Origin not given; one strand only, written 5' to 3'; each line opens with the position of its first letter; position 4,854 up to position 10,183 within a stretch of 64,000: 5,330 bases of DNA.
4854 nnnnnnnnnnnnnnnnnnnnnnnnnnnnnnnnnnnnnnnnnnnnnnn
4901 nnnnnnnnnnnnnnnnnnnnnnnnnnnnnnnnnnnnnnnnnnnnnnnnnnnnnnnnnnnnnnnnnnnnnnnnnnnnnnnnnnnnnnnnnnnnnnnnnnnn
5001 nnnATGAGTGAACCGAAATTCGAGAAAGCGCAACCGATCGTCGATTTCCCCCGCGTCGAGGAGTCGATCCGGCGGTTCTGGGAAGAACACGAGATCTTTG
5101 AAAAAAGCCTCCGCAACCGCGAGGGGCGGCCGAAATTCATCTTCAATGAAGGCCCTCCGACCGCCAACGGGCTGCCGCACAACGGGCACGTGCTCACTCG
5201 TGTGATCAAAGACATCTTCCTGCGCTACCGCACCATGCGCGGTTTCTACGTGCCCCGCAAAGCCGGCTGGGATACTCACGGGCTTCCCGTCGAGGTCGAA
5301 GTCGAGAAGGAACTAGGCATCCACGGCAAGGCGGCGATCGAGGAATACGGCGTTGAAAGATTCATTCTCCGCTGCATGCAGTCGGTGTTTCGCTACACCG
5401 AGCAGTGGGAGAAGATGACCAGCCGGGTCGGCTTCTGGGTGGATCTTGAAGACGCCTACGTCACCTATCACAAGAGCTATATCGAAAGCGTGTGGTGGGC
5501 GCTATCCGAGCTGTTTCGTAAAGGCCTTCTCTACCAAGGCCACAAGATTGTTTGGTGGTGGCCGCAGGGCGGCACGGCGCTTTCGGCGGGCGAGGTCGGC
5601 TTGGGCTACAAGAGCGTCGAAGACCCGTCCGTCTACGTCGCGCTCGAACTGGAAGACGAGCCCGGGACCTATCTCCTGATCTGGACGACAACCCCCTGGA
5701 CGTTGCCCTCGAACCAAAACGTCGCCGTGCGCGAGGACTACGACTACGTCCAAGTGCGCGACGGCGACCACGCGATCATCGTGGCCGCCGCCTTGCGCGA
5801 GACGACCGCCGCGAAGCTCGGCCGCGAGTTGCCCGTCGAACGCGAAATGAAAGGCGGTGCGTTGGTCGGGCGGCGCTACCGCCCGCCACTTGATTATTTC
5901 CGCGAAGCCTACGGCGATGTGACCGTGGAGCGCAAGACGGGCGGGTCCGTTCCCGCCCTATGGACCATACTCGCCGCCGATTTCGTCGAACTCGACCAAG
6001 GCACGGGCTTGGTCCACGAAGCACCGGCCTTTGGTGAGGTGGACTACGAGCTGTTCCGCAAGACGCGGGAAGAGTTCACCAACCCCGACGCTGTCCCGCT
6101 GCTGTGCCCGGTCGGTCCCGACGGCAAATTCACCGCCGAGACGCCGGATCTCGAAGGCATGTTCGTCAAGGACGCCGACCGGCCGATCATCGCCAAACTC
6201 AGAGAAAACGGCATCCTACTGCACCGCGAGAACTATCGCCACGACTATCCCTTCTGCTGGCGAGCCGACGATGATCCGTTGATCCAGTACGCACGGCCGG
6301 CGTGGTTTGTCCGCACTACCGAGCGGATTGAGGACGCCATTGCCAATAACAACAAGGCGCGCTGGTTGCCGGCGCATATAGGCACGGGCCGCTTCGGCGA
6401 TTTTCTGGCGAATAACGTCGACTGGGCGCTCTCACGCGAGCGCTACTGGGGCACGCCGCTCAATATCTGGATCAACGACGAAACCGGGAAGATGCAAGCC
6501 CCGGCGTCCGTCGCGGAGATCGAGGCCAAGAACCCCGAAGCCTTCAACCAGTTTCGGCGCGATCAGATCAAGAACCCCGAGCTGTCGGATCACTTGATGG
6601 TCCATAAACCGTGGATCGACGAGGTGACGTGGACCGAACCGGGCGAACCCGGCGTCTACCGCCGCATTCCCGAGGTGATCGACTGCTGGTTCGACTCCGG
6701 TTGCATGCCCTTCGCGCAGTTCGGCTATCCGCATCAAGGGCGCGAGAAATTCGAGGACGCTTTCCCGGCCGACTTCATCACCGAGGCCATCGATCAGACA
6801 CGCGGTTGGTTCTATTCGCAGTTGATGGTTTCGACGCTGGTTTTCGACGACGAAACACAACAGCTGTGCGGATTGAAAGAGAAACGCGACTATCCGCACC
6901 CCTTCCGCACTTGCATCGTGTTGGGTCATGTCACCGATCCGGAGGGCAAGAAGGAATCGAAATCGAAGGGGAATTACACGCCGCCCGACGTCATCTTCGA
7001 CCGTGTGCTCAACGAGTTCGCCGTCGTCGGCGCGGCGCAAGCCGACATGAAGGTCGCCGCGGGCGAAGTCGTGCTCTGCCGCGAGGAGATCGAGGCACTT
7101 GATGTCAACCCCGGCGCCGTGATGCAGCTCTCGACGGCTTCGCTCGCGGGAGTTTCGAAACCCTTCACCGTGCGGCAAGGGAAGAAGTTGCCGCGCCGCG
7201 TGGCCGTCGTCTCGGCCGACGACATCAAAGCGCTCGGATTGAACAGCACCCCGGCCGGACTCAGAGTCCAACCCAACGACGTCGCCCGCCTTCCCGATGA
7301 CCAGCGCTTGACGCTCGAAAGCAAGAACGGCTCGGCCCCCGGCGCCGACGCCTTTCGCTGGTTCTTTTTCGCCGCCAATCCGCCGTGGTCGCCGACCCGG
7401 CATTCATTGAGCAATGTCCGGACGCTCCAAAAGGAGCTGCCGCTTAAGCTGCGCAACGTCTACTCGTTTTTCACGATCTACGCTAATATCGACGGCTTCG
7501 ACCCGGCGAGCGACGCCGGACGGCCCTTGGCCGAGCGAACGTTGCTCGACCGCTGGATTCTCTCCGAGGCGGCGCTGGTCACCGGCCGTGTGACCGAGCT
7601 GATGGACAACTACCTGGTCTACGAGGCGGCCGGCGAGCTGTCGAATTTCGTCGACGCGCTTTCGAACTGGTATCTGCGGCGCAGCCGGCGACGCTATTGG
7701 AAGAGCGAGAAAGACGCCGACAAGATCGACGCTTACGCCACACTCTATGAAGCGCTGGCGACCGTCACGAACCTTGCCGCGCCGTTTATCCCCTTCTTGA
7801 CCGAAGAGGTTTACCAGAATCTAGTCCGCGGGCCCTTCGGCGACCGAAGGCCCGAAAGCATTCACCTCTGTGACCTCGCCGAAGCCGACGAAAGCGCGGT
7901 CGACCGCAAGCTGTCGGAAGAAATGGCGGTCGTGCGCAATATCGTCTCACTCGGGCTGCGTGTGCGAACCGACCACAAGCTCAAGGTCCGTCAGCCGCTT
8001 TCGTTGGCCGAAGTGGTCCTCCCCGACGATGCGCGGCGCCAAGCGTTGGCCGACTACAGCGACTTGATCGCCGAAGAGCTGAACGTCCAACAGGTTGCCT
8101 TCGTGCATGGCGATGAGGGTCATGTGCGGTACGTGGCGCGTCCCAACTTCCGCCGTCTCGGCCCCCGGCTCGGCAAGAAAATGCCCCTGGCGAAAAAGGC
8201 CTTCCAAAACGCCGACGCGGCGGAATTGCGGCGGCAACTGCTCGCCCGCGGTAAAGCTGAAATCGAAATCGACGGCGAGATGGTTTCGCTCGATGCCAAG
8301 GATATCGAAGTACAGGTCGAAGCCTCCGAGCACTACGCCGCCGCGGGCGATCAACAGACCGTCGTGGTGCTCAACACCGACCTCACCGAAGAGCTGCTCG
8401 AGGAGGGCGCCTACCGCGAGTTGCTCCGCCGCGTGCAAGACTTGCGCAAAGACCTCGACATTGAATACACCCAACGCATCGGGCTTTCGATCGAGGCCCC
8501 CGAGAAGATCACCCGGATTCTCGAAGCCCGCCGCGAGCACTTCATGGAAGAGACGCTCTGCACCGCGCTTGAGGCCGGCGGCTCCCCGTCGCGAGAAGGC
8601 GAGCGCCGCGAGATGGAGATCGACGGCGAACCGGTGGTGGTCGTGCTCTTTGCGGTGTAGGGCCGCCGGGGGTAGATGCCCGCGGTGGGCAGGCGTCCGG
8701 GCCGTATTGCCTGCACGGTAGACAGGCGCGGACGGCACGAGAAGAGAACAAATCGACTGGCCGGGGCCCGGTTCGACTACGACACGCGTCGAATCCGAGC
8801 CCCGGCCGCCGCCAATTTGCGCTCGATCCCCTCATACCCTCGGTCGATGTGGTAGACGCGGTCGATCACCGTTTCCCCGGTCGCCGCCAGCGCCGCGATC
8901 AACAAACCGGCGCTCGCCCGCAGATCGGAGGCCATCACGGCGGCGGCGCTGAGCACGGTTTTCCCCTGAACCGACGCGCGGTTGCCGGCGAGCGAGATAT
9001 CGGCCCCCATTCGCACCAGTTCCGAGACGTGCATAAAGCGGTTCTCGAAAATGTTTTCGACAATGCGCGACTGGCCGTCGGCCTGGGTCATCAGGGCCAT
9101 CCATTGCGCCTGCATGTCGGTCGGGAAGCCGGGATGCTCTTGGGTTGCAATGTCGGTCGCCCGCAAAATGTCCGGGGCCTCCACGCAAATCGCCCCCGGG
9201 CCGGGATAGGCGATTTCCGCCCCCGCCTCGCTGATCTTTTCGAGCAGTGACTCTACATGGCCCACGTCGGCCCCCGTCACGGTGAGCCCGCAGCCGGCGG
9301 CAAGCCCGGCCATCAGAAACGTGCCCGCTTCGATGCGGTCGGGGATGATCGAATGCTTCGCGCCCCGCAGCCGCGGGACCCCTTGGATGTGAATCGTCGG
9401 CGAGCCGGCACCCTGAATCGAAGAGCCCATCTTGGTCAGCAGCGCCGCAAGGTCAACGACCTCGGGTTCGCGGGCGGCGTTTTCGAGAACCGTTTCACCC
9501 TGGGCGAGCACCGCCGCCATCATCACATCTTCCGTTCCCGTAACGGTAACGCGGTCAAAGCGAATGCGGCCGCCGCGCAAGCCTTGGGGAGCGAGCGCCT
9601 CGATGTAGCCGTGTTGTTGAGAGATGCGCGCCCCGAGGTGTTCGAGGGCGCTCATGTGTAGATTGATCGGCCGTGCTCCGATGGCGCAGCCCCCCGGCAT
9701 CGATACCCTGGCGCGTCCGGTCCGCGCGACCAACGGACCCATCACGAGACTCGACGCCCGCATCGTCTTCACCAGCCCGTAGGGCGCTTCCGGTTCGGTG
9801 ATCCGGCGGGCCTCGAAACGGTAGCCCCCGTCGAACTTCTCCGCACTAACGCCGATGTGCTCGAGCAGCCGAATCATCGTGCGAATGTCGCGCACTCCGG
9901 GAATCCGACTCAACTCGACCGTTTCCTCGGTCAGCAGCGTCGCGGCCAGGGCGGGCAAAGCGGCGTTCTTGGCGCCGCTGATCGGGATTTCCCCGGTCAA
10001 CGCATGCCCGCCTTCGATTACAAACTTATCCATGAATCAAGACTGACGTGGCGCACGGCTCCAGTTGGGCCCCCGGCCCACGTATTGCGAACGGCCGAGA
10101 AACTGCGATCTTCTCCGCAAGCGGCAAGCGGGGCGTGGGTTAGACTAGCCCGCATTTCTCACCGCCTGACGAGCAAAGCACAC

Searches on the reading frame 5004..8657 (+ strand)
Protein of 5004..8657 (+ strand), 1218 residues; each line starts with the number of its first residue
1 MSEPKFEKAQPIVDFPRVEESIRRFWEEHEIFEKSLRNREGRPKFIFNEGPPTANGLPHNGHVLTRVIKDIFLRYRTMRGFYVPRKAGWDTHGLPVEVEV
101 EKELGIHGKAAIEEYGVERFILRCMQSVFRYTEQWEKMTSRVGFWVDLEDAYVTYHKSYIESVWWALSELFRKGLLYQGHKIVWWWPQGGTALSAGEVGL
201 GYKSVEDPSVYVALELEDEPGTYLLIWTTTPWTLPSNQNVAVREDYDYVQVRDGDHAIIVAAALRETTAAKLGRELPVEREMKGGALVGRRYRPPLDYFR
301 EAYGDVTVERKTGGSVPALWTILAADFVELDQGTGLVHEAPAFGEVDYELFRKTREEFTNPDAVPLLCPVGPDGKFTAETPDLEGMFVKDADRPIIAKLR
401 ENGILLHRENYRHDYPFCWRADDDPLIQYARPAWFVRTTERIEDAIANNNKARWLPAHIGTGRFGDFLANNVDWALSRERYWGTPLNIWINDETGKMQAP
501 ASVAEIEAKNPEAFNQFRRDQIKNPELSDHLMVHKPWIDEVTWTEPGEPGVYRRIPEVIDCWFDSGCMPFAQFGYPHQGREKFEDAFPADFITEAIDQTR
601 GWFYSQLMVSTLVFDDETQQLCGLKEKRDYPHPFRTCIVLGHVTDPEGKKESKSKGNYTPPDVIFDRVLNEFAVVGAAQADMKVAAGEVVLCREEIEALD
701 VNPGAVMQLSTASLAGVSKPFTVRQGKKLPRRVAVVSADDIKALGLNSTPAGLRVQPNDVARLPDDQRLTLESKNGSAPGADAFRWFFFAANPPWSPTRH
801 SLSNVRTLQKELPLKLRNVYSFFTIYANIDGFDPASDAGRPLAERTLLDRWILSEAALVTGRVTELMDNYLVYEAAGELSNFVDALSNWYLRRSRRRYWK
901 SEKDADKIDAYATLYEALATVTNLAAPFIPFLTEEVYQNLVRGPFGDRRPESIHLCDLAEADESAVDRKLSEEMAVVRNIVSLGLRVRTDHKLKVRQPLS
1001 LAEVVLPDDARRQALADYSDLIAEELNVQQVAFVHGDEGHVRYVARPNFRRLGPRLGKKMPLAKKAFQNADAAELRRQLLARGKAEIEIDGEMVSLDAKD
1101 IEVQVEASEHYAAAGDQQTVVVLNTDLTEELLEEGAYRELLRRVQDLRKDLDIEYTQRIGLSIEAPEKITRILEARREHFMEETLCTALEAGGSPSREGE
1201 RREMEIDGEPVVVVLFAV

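Call 7: find_related_loci(query=window:5004-8657:+, collection=genome_contigs, flank=3000)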
Query window:5004-8657:+ (1218 aa) in genome_contigs; peptide patterns used: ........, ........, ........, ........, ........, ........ (x = any residue, [..] = any of these).
424 stretches matched a pattern; 304 encode a relative of the query (tblastn E <= 1e-3); the best 80 are kept; 80 distinct loci.
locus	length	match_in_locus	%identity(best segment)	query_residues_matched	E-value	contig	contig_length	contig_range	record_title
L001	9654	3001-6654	94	1-1218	0e+0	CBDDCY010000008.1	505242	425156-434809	MAG: Bryobacterales bacterium isolate 5f7a3f53-26fe-4b4e-9bac-cb7db0b77625 genome assembly, contig: contig_8, whole geno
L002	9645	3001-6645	79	1-1215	0e+0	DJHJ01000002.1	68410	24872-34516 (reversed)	MAG TPA_asm: Acidobacteriia bacterium UBA6623 UBA6623_contig_3035, whole genome shotgun sequence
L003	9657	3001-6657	79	1-1215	0e+0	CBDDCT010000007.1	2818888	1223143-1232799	MAG: Bryobacterales bacterium isolate 6159ff8d-e712-4e39-bf3f-79bf34294bcb genome assembly, contig: contig_7, whole geno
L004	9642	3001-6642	78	1-1215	0e+0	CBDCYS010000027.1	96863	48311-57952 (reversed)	MAG: Bryobacterales bacterium isolate 6130ab36-0be1-4cbc-8e40-5b7dbad0252f genome assembly, contig: contig_27, whole gen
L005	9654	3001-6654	95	1-1218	0e+0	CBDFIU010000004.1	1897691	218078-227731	MAG: Bryobacterales bacterium isolate 72694c57-33f0-400b-a472-4fa8b87dc235 genome assembly, contig: contig_4, whole geno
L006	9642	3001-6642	78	1-1215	0e+0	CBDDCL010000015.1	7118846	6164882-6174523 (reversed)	MAG: Bryobacterales bacterium isolate 9a5723b4-f69d-4256-802c-3c242fd87eb7 genome assembly, contig: contig_9, whole geno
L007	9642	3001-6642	73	1-1215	0e+0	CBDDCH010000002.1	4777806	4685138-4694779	MAG: Bryobacterales bacterium isolate cc836ffa-3932-4d0a-8618-ffc7346cf193 genome assembly, contig: contig_2, whole geno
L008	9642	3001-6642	73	1-1215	0e+0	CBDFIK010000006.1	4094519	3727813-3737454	MAG: Bryobacterales bacterium isolate ee5020dd-fb21-4a65-a252-f506cf0156f0 genome assembly, contig: contig_6, whole geno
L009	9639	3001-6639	73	1-1215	0e+0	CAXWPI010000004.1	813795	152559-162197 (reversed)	MAG: Bryobacterales bacterium isolate da016bd0-139c-4015-aa9f-1ed2263db0ea genome assembly, contig: contig_4, whole geno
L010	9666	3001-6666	72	1-1215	0e+0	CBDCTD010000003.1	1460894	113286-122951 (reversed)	MAG: Bryobacterales bacterium isolate 4c556f70-15f0-4db9-9a41-0f3818de793c genome assembly, contig: contig_3, whole geno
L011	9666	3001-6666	71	1-1215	0e+0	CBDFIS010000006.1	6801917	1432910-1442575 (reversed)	MAG: Bryobacterales bacterium isolate bc932d13-f3e1-476a-a82d-8314761e2f96 genome assembly, contig: contig_6, whole geno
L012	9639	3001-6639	70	1-1215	0e+0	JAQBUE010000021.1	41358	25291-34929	MAG: Acidobacteria bacterium isolate casp150-mb.136 NODE_2487_length_41358_cov_0.115248, whole genome shotgun sequence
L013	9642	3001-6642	70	1-1215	0e+0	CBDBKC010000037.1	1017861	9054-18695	MAG: Bryobacterales bacterium isolate 5f91f12a-28cc-4e70-8e9f-3aed67d6a3bc genome assembly, contig: contig_37, whole gen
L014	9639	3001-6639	69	1-1215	0e+0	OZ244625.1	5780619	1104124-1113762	MAG: Bryobacterales bacterium isolate 977db337-f3f5-4b10-816d-e0f1db46c981 genome assembly, chromosome: 1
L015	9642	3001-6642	70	1-1215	0e+0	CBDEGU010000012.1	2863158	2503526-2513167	MAG: Bryobacterales bacterium isolate 63e98ee0-76b8-4d66-b35b-f102d4a5bfdb genome assembly, contig: contig_12, whole gen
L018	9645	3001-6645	67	1-1218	0e+0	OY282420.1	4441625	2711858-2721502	MAG: uncultured Bryobacterales bacterium isolate 78526416-339a-45b8-a6d3-8fabb82c2801 genome assembly, chromosome: 1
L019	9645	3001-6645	66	1-1218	0e+0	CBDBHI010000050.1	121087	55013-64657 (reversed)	MAG: Bryobacterales bacterium isolate 034d239b-e814-4522-8901-ee375e2ad25b genome assembly, contig: contig_50, whole gen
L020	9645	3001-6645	67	1-1218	0e+0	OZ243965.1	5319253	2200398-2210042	MAG: Bryobacterales bacterium isolate d9fe4927-0271-4d34-8a35-7101854e6c69 genome assembly, chromosome: 1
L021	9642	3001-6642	66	1-1218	0e+0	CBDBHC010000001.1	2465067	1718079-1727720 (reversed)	MAG: Bryobacterales bacterium isolate 1879262c-0ee7-4b49-84d6-feef911fed4d genome assembly, contig: contig_1, whole geno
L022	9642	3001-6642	66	1-1218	0e+0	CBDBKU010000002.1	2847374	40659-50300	MAG: Bryobacterales bacterium isolate 267e02d7-54cb-4b2f-bffd-17b5cb575b83 genome assembly, contig: contig_2, whole geno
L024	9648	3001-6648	66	1-1218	0e+0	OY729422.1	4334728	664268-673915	MAG: Bryobacterales bacterium isolate d47adfd7-a82f-4c56-911c-b237267f53ff genome assembly, chromosome: 1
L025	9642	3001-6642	66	1-1218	0e+0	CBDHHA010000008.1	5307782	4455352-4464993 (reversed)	MAG: Bryobacterales bacterium isolate 2d5554e7-8e83-4990-916f-a624400d9ca1 genome assembly, contig: contig_8, whole geno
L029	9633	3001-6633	65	1-1218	0e+0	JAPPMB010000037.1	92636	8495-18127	MAG: Bryobacterales bacterium isolate RHO3_bin_36 NODE_581_length_92636_cov_12.975589, whole genome shotgun sequence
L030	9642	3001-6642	65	1-1218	0e+0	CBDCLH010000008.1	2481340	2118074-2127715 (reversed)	MAG: Bryobacterales bacterium isolate e5bdc283-2042-4f5e-8736-16045c4cf6f5 genome assembly, contig: contig_8, whole geno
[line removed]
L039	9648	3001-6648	64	1-1218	0e+0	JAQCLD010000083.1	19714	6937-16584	MAG: Acidobacteria bacterium isolate casp40-mb.95 NODE_6570_length_19714_cov_0.124853, whole genome shotgun sequence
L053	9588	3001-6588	58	2-1218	0e+0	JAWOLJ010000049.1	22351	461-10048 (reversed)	MAG: Myxococcota bacterium isolate bin_241 c_000054111845, whole genome shotgun sequence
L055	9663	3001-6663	66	1-1218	0e+0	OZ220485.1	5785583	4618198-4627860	MAG: Bryobacterales bacterium isolate 86978798-6d99-423e-8588-835106a9727b genome assembly, chromosome: 1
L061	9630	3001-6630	63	1-1218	0e+0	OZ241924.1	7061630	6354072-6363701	MAG: Bryobacterales bacterium isolate ec3cd7dd-fe08-42ca-8104-b6e80085a40d genome assembly, chromosome: 1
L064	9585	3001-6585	57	5-1218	0e+0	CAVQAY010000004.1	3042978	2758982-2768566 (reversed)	MAG: uncultured delta proteobacterium isolate MFD09964.bin.1.374 genome assembly, contig: contig_6667, whole genome shot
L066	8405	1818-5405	57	5-1218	0e+0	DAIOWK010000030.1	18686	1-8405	MAG TPA_asm: Myxococcota bacterium isolate CTOTU28693 NODE_1416_length_18686_cov_5.437819, whole genome shotgun sequence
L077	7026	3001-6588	56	5-1218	0e+0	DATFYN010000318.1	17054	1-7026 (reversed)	MAG TPA_asm: Myxococcota bacterium isolate SMAG_U9544 k141_346243, whole genome shotgun sequence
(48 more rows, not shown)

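Call 8: search_protein_families(library=pfam, proteins=[window:5004-8657:+])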
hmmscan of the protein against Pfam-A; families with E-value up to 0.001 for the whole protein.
window:5004-8657:+ (1218 aa): 4 families
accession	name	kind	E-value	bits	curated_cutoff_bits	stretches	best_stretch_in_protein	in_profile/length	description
PF00133.28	tRNA-synt_1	-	8.3e-108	361.2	22.7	1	23-683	3-392/414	tRNA synthetases class I (I, L, M and V)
PF19302.4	DUF5915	-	2.5e-46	158.1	27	1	1020-1211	2-188/195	Domain of unknown function (DUF5915)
PF08264.19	Anticodon_1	-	4.6e-30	104.9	25.1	1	849-1001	1-146/148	Anticodon-binding domain of tRNA ligase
PF09334.17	tRNA-synt_1g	-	1.3e-07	31.2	20.1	1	53-115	9-70/391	tRNA synthetases class I (M)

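Call 66: search_solved_structures(query=window:5004-8657:+, max_evalue=1e-50)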
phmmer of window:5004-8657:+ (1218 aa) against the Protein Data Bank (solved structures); distinct sequences matched with E-value up to 1e-50: 15.
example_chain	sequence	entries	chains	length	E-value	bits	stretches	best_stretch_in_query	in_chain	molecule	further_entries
8c8v_A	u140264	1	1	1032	1.3e-250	837.5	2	19-663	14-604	Isoleucine--tRNA ligase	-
8c8u_A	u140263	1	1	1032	3.4e-250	836.1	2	19-663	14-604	Isoleucine--tRNA ligase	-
8c9d_A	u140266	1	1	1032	4.2e-249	832.5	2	19-663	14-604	Isoleucine--tRNA ligase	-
8c8w_A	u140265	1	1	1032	7.4e-248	828.4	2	19-663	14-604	Isoleucine--tRNA ligase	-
1ile_A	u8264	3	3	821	1.4e-206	691.6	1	14-663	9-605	ISOLEUCYL-TRNA SYNTHETASE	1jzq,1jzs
9w01_B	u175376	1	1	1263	2.1e-185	621.5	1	12-665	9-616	Isoleucine--tRNA ligase, cytoplasmic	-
8wnd_A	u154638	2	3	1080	5.3e-173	580.4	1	13-667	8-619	isoleucine--tRNA ligase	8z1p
9wqs_A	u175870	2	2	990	8e-166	556.7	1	13-667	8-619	Isoleucine--tRNA ligase, cytoplasmic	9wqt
7d5c_A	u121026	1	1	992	1.2e-165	556.1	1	13-667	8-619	Isoleucine--tRNA ligase, cytoplasmic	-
6ldk_A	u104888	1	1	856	1.8e-156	525.7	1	11-667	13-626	Isoleucine--tRNA ligase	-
1ffy_A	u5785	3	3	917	6.6e-86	292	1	15-667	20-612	ISOLEUCYL-TRNA SYNTHETASE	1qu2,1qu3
8c9e_A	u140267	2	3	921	2.8e-85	289.9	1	14-669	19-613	Isoleucine--tRNA ligase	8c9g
8c9f_A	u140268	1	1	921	8.9e-83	281.6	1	14-669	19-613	Isoleucine--tRNA ligase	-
8wni_A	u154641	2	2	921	6.4e-59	202.6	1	25-664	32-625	Isoleucine--tRNA ligase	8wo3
8wnf_A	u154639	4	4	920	6.4e-59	202.6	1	25-664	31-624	Isoleucine--tRNA ligase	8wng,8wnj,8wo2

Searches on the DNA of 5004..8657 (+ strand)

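Call 50: search_rna_families(sources=[L002, L006, L007, L010, L012, L014, L018, L023, L027, L036, L043, L052, L057, L062, L003], threshold=gathering)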
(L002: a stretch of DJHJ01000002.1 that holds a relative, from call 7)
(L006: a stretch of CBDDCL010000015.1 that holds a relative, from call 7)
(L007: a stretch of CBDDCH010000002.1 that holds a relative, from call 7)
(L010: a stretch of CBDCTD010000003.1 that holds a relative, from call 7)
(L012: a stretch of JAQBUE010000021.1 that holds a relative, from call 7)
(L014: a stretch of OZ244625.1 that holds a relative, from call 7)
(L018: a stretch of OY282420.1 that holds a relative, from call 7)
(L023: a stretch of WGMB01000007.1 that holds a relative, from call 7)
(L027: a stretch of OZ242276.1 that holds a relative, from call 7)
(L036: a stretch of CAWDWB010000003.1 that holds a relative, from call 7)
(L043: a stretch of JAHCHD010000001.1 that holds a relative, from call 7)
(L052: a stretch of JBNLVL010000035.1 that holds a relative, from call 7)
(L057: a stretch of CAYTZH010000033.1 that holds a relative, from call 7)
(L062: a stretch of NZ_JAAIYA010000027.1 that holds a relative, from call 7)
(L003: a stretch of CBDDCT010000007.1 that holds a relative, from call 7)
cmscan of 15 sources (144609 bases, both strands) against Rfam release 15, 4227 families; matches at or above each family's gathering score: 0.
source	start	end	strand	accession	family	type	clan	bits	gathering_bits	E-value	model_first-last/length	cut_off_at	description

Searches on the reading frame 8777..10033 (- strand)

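Call 8: search_protein_families(library=pfam, proteins=[window:8777-10033:-])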
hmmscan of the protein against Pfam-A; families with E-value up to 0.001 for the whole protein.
window:8777-10033:- (418 aa): 1 family
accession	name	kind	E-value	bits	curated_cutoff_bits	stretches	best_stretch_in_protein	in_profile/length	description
PF00275.25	EPSP_synthase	-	1.1e-94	318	22.8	1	7-407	2-417/417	EPSP synthase (3-phosphoshikimate 1-carboxyvinyltransferase)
